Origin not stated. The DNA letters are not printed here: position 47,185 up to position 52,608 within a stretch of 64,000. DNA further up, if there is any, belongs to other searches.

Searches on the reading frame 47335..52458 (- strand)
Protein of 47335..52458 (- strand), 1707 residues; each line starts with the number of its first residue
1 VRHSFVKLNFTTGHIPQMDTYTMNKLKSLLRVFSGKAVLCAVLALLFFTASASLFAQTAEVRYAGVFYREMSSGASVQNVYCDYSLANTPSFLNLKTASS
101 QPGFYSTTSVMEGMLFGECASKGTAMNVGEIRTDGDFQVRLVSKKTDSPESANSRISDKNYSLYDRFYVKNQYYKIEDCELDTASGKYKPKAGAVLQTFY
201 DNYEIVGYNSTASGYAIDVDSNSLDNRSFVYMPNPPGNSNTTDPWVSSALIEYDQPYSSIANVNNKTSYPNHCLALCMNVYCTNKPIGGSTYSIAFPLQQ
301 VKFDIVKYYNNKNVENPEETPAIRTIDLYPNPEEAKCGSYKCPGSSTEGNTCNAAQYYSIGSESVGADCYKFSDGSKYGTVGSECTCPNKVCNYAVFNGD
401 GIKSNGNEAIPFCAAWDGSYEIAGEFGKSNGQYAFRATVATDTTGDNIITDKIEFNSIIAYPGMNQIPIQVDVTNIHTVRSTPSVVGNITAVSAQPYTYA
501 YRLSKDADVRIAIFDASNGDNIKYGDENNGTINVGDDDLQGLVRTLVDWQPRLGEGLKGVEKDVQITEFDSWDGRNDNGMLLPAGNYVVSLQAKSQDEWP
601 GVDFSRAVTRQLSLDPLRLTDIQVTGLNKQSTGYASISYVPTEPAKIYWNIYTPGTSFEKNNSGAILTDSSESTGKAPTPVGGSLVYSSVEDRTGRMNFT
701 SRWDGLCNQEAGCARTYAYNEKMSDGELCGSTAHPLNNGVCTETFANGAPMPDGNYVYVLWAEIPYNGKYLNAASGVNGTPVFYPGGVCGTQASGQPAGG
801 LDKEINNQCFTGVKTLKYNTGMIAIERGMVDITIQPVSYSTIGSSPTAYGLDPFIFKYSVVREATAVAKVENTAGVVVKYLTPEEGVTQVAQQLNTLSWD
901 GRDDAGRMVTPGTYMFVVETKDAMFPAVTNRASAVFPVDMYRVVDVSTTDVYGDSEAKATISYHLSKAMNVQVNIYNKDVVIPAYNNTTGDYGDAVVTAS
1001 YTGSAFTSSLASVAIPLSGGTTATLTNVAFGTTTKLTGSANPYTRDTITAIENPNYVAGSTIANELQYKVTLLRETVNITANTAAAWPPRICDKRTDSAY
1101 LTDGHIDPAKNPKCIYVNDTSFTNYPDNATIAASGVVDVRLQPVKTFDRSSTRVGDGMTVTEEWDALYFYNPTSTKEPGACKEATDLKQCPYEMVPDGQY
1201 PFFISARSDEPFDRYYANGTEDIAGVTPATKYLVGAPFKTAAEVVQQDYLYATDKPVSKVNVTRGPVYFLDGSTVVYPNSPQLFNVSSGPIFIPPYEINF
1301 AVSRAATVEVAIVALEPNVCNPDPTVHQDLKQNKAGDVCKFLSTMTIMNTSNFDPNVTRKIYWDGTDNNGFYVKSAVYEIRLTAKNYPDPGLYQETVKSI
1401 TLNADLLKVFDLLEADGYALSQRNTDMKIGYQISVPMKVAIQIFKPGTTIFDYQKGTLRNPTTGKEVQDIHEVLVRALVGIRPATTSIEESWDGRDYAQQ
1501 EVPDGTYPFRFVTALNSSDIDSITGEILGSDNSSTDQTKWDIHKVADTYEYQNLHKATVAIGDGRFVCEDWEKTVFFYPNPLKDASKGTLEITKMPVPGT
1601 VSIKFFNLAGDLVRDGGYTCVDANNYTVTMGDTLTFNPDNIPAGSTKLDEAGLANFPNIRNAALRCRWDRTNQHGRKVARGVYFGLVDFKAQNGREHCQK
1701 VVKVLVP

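Call 15: search_protein_families(library=pfam, proteins=[window:47335-52458:-], max_evalue=0.001)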
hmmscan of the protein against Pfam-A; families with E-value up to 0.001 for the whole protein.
window:47335-52458:- (1707 aa): 2 families
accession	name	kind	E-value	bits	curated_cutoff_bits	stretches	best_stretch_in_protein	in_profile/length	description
PF13860.13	FlgD_ig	-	1.5e-18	67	27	1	864-922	22-77/79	FlgD Ig-like domain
PF13585.12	CHU_C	-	4.2e-06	27.2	27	0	895-921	47-73/86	CHU_C Type IX secretion signal domain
